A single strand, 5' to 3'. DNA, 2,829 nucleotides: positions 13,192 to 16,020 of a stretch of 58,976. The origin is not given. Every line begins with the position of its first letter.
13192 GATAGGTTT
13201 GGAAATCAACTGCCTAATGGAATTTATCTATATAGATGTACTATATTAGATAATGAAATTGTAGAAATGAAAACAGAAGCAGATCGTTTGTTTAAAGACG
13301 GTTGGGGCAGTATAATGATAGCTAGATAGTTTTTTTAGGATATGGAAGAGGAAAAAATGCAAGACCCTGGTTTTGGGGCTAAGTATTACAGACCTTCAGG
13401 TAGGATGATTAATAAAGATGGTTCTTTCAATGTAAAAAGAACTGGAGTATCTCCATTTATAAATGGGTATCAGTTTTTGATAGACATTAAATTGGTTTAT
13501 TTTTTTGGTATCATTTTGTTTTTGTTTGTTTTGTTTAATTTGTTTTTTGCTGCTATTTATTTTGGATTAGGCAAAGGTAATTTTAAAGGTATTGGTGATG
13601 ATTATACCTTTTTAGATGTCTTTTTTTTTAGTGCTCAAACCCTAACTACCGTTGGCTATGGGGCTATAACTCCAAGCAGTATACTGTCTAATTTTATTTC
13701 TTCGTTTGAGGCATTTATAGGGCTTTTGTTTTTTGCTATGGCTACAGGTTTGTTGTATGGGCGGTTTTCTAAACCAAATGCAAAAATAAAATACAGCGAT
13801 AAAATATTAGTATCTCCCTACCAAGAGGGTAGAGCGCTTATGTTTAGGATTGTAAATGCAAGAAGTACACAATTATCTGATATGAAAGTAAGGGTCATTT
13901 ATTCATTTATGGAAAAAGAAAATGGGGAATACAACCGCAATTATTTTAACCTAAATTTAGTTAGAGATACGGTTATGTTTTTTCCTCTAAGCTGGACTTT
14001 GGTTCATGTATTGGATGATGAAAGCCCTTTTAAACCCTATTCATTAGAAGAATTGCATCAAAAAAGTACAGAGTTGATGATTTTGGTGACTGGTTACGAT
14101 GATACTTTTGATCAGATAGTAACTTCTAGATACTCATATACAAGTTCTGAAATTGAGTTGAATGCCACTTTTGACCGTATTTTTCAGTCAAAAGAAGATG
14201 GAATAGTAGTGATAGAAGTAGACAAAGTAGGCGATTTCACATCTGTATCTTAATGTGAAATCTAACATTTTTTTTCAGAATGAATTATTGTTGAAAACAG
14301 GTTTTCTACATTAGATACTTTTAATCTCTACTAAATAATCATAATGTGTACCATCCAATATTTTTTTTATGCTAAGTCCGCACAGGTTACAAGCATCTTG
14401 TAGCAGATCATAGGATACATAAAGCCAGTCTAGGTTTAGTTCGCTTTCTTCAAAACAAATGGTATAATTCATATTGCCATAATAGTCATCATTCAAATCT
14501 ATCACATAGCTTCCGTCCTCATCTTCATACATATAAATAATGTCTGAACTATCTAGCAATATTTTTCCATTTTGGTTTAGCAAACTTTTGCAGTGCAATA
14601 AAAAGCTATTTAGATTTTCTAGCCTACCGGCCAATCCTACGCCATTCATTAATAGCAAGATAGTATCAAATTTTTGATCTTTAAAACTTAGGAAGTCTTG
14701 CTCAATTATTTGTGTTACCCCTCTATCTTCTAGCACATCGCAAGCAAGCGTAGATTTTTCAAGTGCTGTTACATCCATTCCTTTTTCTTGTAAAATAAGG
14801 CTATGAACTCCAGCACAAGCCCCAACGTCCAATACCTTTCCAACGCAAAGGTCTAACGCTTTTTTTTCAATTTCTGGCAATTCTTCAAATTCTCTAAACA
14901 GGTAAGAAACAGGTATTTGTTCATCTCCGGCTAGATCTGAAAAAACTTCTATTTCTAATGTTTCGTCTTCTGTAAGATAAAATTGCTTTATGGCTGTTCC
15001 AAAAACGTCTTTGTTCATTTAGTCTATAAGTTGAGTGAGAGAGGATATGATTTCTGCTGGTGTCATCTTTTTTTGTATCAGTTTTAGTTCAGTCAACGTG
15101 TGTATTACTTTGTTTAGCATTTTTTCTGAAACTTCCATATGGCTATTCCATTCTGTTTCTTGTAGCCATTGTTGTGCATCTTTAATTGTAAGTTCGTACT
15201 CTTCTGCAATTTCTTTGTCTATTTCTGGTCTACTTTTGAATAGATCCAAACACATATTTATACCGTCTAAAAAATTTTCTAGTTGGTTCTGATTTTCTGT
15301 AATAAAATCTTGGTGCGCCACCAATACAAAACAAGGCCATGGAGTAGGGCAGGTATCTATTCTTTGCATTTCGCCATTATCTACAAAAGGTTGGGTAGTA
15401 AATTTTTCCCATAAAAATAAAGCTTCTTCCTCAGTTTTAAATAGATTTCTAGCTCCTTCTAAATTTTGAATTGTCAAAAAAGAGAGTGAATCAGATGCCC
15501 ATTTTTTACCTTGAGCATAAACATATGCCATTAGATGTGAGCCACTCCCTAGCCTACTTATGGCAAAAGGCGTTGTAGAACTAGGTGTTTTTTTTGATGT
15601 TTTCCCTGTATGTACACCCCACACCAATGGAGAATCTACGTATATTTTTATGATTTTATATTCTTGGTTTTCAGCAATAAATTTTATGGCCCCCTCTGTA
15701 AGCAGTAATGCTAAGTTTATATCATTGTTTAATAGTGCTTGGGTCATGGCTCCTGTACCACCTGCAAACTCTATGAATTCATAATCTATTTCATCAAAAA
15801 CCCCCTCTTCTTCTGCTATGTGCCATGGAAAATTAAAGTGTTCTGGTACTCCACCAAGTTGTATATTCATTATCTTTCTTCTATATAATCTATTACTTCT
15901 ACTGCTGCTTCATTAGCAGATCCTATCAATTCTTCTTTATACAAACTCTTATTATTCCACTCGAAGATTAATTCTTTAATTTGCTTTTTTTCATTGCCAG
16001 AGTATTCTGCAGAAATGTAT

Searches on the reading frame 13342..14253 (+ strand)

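Call 63: search_protein_families(library=pfam, proteins=[window:13342-14253:+], max_evalue=0.0001)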
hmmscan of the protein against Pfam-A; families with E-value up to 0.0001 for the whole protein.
window:13342-14253:+ (303 aa): 3 families
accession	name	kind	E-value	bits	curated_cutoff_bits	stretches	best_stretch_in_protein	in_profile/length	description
PF17655.7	IRK_C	-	1.7e-16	60.8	22.5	1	149-299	1-156/174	Inward rectifier potassium channel C-terminal domain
PF07885.22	Ion_trans_2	-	4e-10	39.9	22.5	1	62-138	2-73/79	Ion channel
PF00520.37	Ion_trans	-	7.8e-06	25.7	25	1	46-144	129-235/241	Ion transport protein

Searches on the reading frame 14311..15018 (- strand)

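Call 63: search_protein_families(library=pfam, proteins=[window:14311-15018:-], max_evalue=0.0001)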
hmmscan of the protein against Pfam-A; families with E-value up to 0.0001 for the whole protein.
window:14311-15018:- (235 aa): 1 family
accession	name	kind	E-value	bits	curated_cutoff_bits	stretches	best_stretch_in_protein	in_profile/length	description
PF08241.18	Methyltransf_11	-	7.9e-06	26.9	21.2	1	63-154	1-94/95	Methyltransferase domain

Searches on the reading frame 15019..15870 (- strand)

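Call 63: search_protein_families(library=pfam, proteins=[window:15019-15870:-], max_evalue=0.0001)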
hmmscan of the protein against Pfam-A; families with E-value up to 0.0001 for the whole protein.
window:15019-15870:- (283 aa): 1 family
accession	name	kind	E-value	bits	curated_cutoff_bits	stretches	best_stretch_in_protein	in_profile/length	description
PF22384.1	PBP2_Ca3427_like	-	5.2e-17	62.5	27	1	84-172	1-93/95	Ca3427-like PBP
